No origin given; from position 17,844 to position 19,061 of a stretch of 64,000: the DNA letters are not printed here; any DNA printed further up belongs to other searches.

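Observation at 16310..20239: ccm cluster runs without a break into a DUF2520 / HAD(KdsC-like) / UbiA(DGGGPS-like) / maf / eamA array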

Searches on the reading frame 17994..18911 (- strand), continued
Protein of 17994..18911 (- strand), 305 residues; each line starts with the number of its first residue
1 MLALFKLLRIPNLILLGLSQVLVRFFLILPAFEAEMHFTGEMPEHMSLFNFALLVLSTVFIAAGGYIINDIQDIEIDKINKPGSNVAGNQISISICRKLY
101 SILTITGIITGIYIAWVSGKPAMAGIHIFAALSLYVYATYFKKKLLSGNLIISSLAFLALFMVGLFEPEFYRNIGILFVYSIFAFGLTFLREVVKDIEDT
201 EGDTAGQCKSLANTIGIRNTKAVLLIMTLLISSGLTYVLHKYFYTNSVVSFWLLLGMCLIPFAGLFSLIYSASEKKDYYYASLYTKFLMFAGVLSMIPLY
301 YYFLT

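Call 43: find_encoding_contigs(protein=P0001, flank=10000, max_places=4)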
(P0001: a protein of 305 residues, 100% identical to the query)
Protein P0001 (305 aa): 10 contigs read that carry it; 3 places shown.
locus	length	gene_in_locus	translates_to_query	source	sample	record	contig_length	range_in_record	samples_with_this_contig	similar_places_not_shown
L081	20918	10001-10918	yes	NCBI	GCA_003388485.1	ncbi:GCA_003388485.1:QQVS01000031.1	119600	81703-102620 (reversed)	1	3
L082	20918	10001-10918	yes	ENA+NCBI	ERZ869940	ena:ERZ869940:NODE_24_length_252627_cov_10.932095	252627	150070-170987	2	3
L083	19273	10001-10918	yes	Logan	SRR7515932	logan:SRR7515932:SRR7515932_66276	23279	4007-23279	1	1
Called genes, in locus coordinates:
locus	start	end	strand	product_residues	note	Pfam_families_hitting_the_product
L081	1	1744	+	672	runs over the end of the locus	PF18962:Por_Secre_tail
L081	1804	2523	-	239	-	PF02585:PIG-L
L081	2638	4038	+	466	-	PF00753:Lactamase_B, PF12706:Lactamase_B_2, PF16661:Lactamase_B_6, PF10996:Beta-Casp, PF07521:RMMBL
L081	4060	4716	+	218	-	PF03379:CcmB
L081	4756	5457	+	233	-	PF01578:Cytochrom_C_asm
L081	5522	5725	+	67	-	PF20077:CcmD_alt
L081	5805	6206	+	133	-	PF03100:CcmE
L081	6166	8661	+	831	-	PF01578:Cytochrom_C_asm, PF16327:CcmF_C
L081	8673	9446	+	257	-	PF10728:DUF2520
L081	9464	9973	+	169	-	PF00702:Hydrolase (faint), PF08282:Hydrolase_3 (faint)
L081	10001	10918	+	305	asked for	PF01040:UbiA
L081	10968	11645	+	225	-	PF02545:Maf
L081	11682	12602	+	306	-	PF00892:EamA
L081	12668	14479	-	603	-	PF02012:BNR (faint), PF15902:Sortilin-Vps10 (faint), PF18962:Por_Secre_tail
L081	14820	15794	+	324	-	PF02588:YitT_membrane, PF10035:DUF2179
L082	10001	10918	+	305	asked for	PF01040:UbiA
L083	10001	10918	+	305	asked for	PF01040:UbiA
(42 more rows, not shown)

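Call 44: search_protein_families(library=ncbifam, proteins=[P0002, P0004, P0015, P0042, P0066, P0091, P0105, P0116, P0084, P0090], max_evalue=1e-20)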
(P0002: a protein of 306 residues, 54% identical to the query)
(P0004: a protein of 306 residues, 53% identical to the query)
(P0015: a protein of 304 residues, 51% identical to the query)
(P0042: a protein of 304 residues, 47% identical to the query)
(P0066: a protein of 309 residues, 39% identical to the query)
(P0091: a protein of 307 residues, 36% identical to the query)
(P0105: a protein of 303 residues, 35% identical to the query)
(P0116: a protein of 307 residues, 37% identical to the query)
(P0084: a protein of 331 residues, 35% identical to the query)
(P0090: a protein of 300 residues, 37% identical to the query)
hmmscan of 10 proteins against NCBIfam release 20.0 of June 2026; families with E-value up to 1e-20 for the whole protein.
P0002 (306 aa): 4 families
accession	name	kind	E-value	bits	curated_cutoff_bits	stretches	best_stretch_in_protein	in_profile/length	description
NF009513.0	PRK12872.1-3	equivalog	6.8e-65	219.5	288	1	3-298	13-291/293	prenyltransferase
NF009512.0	PRK12872.1-1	equivalog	2.5e-61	207.9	278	1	6-302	4-300/303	geranylgeranylglycerol-phosphate geranylgeranyltransferase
NF009521.0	PRK12882.1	equivalog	6.9e-30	104.2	296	1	2-276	5-253/280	geranylgeranylglycerol-phosphate geranylgeranyltransferase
NF009523.0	PRK12884.1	equivalog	8.6e-30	103.9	269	1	49-295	36-271/279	prenyltransferase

P0004 (306 aa): 4 families
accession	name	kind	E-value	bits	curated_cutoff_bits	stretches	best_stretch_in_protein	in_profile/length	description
NF009513.0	PRK12872.1-3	equivalog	3.9e-69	233.4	288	1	2-298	12-291/293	prenyltransferase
NF009512.0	PRK12872.1-1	equivalog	1.3e-55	189.1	278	1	3-302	1-300/303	geranylgeranylglycerol-phosphate geranylgeranyltransferase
NF009523.0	PRK12884.1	equivalog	1.7e-33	116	269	1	45-296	30-269/279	prenyltransferase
NF009521.0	PRK12882.1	equivalog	2.8e-31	108.8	296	1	5-246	8-230/280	geranylgeranylglycerol-phosphate geranylgeranyltransferase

P0015 (304 aa): 4 families
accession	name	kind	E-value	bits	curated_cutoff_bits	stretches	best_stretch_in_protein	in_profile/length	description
NF009513.0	PRK12872.1-3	equivalog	1.7e-73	247.7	288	1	3-296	15-291/293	prenyltransferase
NF009512.0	PRK12872.1-1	equivalog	5.7e-68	229.7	278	1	1-300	1-300/303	geranylgeranylglycerol-phosphate geranylgeranyltransferase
NF009523.0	PRK12884.1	equivalog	6.1e-32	110.9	269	1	51-295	40-273/279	prenyltransferase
NF009521.0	PRK12882.1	equivalog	1.4e-30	106.5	296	1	4-294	9-272/280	geranylgeranylglycerol-phosphate geranylgeranyltransferase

P0042 (304 aa): 4 families
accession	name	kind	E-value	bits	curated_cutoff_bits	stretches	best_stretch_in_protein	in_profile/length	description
NF009513.0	PRK12872.1-3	equivalog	2.9e-62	210.8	288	1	3-296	15-291/293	prenyltransferase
NF009512.0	PRK12872.1-1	equivalog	3.5e-59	200.8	278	1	1-298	1-298/303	geranylgeranylglycerol-phosphate geranylgeranyltransferase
NF009523.0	PRK12884.1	equivalog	2.4e-29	102.4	269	1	45-294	34-272/279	prenyltransferase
NF009521.0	PRK12882.1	equivalog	6.7e-27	94.4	296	1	4-260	9-239/280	geranylgeranylglycerol-phosphate geranylgeranyltransferase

P0066 (309 aa): 5 families
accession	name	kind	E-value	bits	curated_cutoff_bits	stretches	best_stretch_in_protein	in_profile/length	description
NF009512.0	PRK12872.1-1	equivalog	2e-114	382.3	278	1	4-307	3-302/303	geranylgeranylglycerol-phosphate geranylgeranyltransferase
NF009513.0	PRK12872.1-3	equivalog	1.7e-69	234.6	288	1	2-302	13-292/293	prenyltransferase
NF009523.0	PRK12884.1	equivalog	1.6e-34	119.3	269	1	44-303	37-276/279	prenyltransferase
NF009521.0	PRK12882.1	equivalog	4.4e-33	114.7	296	1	4-303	8-276/280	geranylgeranylglycerol-phosphate geranylgeranyltransferase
NF009522.0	PRK12883.1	equivalog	2e-27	96.4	353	1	46-302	41-272/279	geranylgeranylglycerol-phosphate geranylgeranyltransferase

P0091 (307 aa): 5 families
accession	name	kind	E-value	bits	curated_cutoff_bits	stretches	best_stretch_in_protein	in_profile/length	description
NF009512.0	PRK12872.1-1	equivalog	1.1e-116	389.7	278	1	1-306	1-302/303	geranylgeranylglycerol-phosphate geranylgeranyltransferase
NF009513.0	PRK12872.1-3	equivalog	4.5e-66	223.4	288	1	2-301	14-292/293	prenyltransferase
NF009523.0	PRK12884.1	equivalog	8.3e-36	123.6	269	1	46-302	40-276/279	prenyltransferase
NF009521.0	PRK12882.1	equivalog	3.4e-30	105.2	296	1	3-301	8-275/280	geranylgeranylglycerol-phosphate geranylgeranyltransferase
NF009522.0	PRK12883.1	equivalog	7.5e-29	101.1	353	1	41-302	37-273/279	geranylgeranylglycerol-phosphate geranylgeranyltransferase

P0105 (303 aa): 5 families
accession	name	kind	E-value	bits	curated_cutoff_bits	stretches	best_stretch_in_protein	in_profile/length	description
NF009512.0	PRK12872.1-1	equivalog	8.1e-119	396.7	278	1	1-302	1-302/303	geranylgeranylglycerol-phosphate geranylgeranyltransferase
NF009513.0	PRK12872.1-3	equivalog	2.2e-65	221.1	288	1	2-295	14-290/293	prenyltransferase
NF009523.0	PRK12884.1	equivalog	5.7e-37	127.4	269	1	3-294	7-272/279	prenyltransferase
NF009521.0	PRK12882.1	equivalog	7.7e-35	120.5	296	1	3-293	8-271/280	geranylgeranylglycerol-phosphate geranylgeranyltransferase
NF009522.0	PRK12883.1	equivalog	5.9e-25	88.3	353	1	40-294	40-269/279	geranylgeranylglycerol-phosphate geranylgeranyltransferase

P0116 (307 aa): 5 families
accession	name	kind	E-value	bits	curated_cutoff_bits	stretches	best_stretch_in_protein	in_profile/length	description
NF009513.0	PRK12872.1-3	equivalog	2.8e-66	224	288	1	4-304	15-292/293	prenyltransferase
NF009512.0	PRK12872.1-1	equivalog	2.7e-63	214.4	278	1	5-304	4-297/303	geranylgeranylglycerol-phosphate geranylgeranyltransferase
NF009523.0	PRK12884.1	equivalog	3.3e-33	115.1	269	1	1-304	4-275/279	prenyltransferase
NF009521.0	PRK12882.1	equivalog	1.7e-28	99.7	296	1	37-303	40-274/280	geranylgeranylglycerol-phosphate geranylgeranyltransferase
NF009522.0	PRK12883.1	equivalog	1.3e-25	90.4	353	1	41-304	33-272/279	geranylgeranylglycerol-phosphate geranylgeranyltransferase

P0084 (331 aa): 5 families
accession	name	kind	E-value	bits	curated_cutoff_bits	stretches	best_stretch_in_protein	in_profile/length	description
NF009513.0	PRK12872.1-3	equivalog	8.5e-66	222.4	288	1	2-326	13-292/293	prenyltransferase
NF009512.0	PRK12872.1-1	equivalog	5.1e-61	206.9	278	1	3-330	2-301/303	geranylgeranylglycerol-phosphate geranylgeranyltransferase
NF009521.0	PRK12882.1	equivalog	4.2e-36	124.6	296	0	58-164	41-142/280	geranylgeranylglycerol-phosphate geranylgeranyltransferase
NF009523.0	PRK12884.1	equivalog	1.9e-35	122.4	269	1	62-327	43-273/279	prenyltransferase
NF009522.0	PRK12883.1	equivalog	1.8e-30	106.4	353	0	60-169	41-145/279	geranylgeranylglycerol-phosphate geranylgeranyltransferase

P0090 (300 aa): 4 families
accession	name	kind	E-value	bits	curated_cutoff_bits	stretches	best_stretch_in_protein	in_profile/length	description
NF009513.0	PRK12872.1-3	equivalog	8.1e-81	271.7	288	1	3-295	11-292/293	prenyltransferase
NF009512.0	PRK12872.1-1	equivalog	5e-68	229.9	278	1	6-296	2-298/303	geranylgeranylglycerol-phosphate geranylgeranyltransferase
NF009523.0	PRK12884.1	equivalog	6.6e-33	114.1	269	1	8-295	8-275/279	prenyltransferase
NF009521.0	PRK12882.1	equivalog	1e-29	103.7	296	1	6-295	7-275/280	geranylgeranylglycerol-phosphate geranylgeranyltransferase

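Call 53: search_protein_families(library=pfam, proteins=[L017:3925-7122:-, L018:6044-8395:-, L016:14214-16733:+, L017:11574-12107:+, L047:15551-16063:+, L064:17236-18957:+, L016:7791-8183:-, L005:3017-3601:-, L054:2448-3719:+, L010:5059-7224:+], max_evalue=0.0001)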
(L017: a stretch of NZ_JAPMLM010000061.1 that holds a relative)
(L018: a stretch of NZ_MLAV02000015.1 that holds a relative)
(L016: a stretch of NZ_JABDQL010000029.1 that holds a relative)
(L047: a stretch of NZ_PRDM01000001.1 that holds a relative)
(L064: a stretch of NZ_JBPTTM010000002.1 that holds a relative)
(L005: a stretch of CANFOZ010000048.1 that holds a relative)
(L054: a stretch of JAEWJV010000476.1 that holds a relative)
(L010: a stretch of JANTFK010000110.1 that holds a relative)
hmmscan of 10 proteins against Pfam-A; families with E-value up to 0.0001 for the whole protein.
L017:3925-7122:- (1065 aa): 2 families
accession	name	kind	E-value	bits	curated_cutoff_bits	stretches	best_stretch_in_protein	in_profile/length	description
PF01578.25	Cytochrom_C_asm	-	1.5e-40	139.5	29.9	1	823-1027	1-212/212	Cytochrome C assembly protein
PF05140.19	ResB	-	6e-16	58.7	24.6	1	349-422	196-269/486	ResB-like family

L018:6044-8395:- (783 aa): 3 families
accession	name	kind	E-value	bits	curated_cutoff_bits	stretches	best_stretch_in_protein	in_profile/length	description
PF01131.25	Topoisom_bac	-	6.8e-116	388.1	35.1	2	128-491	2-363/411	DNA topoisomerase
PF13368.11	Toprim_C_rpt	-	9.6e-45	150.8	22.3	3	720-774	4-56/57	Topoisomerase C-terminal repeat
PF01751.28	Toprim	-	1.8e-23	82.9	23.1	1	5-113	2-96/96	Toprim domain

L016:14214-16733:+ (839 aa): 1 family
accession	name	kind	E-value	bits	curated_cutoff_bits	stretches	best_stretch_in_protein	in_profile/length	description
PF02585.22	PIG-L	-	1.4e-12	48.7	28.2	1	45-173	1-121/129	GlcNAc-PI de-N-acetylase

L017:11574-12107:+ (177 aa): 1 family
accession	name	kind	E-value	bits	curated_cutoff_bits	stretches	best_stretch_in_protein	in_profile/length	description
PF00924.24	MS_channel_2nd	-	1.6e-11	44.6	20.2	1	97-162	2-63/68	Mechanosensitive ion channel, beta-domain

L047:15551-16063:+ (170 aa): 0 families

L064:17236-18957:+ (573 aa): 1 family
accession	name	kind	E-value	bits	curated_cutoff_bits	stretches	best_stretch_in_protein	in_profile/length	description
PF00474.23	SSF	-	1.1e-41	143.5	22.8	2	33-297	1-259/406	Sodium:solute symporter family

L016:7791-8183:- (130 aa): 0 families

L005:3017-3601:- (194 aa): 2 families
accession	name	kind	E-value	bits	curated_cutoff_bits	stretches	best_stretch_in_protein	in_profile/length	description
PF00255.25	GSHPx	-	1.3e-40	137.7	27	1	33-139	1-107/108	Glutathione peroxidase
PF08534.16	Redoxin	-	6.1e-05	23.3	26.6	0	33-119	6-88/148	Redoxin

L054:2448-3719:+ (423 aa): 1 family
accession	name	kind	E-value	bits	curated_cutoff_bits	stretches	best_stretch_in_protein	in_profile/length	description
PF11013.13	DUF2851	-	9.2e-135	449.9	25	1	3-375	1-374/375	Protein of unknown function (DUF2851)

L010:5059-7224:+ (721 aa): 3 families
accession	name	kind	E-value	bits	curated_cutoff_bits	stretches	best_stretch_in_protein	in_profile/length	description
PF10459.15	Peptidase_S46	-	1.1e-228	761.9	22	1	30-718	1-697/698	Peptidase S46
PF13365.12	Trypsin_2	-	1.3e-07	32.9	27.6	0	647-670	121-144/144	Trypsin-like peptidase domain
PF00089.32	Trypsin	-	9.1e-06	26.1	20.6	0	77-102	22-51/220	Trypsin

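Call 56: predict_structure(alignment_id=A1)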
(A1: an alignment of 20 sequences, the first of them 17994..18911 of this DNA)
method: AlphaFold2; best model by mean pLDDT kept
length: 305 residues; sequences in the alignment: 20
mean_pLDDT: 92.0   pTM: 0.89
mean pLDDT of the five models: 92.0, 91.7, 91.5, 91.1, 90.9
residues with pLDDT >= 90: 222; 70-90: 79; 50-70: 4; < 50: 0
segments of 3 or more residues with pLDDT < 50: none
pLDDT, mean of each block of 10 residues (from residue 1): 90 95 93 88 92 98 96 89 83 95 98 94 95 94 89 96 89 83 96 94 91 95 97 93 86 91 96 95 94 88 74
secondary structure, 60 per line:
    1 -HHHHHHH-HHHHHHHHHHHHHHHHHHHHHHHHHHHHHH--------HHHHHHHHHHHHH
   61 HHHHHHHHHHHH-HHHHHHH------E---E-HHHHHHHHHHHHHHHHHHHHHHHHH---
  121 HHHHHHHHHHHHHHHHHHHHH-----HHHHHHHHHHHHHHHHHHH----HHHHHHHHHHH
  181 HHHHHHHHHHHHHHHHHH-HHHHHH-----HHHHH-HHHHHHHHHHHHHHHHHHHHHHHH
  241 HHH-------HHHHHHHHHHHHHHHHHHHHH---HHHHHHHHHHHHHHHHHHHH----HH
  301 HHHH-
elements in order: H2-8 H10-39 H48-72 H74-80 H93-117 H121-141 H147-165 H170-198 H200-205 H211-215 H217-243 H251-271 H275-294 H299-304

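Call 60: fold_search(model_id=the predicted structure, library=pdb)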
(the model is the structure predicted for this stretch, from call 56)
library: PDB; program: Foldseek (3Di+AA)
matches with E <= 10: 478; with E <= 0.001: 12
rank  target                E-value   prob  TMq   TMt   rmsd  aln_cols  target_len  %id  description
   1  6m31_A                1.5e-09  1.00  0.64  0.68   5.0       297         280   28  Structural and Functional Insights into an Archaeal Lipid Synthase (released 2021-02-03)
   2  7bpu_A                2.7e-09  1.00  0.64  0.69   4.9       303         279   26  Structural and mechanistic insights into the biosynthesis of Digeranylgeranylglyceryl phosphate synthase in membranes (released 2021-04-14)
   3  4tq3_B                3.8e-05  1.00  0.58  0.61   7.2       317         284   17  Structure of a UbiA homolog from Archaeoglobus fulgidus bound to GPP and Mg2+ (released 2014-07-16)
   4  4tq4_C                5.5e-05  1.00  0.55  0.58   8.2       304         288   17  Structure of a UbiA homolog from Archaeoglobus fulgidus bound to DMAPP and Mg2+ (released 2014-07-16)
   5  4tq4_D                6.5e-05  1.00  0.56  0.58   8.3       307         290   17  Structure of a UbiA homolog from Archaeoglobus fulgidus bound to DMAPP and Mg2+ (released 2014-07-16)
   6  4tq3_A                8.4e-05  1.00  0.58  0.62   7.1       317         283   17  Structure of a UbiA homolog from Archaeoglobus fulgidus bound to GPP and Mg2+ (released 2014-07-16)
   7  4tq4_A                8.8e-05  1.00  0.56  0.58   8.3       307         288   16  Structure of a UbiA homolog from Archaeoglobus fulgidus bound to DMAPP and Mg2+ (released 2014-07-16)
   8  4tq4_B                1.8e-04  1.00  0.55  0.57   8.2       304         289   17  Structure of a UbiA homolog from Archaeoglobus fulgidus bound to DMAPP and Mg2+ (released 2014-07-16)
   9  4od4_A                2.0e-04  1.00  0.65  0.71   4.7       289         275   12  Apo structure of a UbiA homolog from Aeropyrum pernix K1 (released 2014-03-19)
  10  4od5_A                2.8e-04  1.00  0.56  0.62   6.9       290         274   13  Substrate-bound structure of a UbiA homolog from Aeropyrum pernix K1 (released 2014-03-19)
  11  8djk_B                3.4e-04  1.00  0.62  0.66   5.5       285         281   14  HMGCR-UBIAD1 Complex State 2 (released 2022-08-03)
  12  4tq6_A                7.1e-04  1.00  0.54  0.61   7.5       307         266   17  Structure of a UbiA homolog from Archaeoglobus fulgidus bound to Cd2+ (released 2014-07-16)
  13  4tq5                  1.1e-03  1.00  0.53  0.58   7.6       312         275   18  Structure of a UbiA homolog from Archaeoglobus fulgidus (released 2014-07-16)
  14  8j8k_A                2.2e-03  1.00  0.56  0.59   7.1       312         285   12  Membrane bound PRTase, C3 symmetry, acceptor bound (released 2024-02-07)
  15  8j8j_A                2.4e-02  1.00  0.51  0.54   9.4       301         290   14  Membrane bound PRTase, C3 symmetry, donor bound (released 2024-02-07)
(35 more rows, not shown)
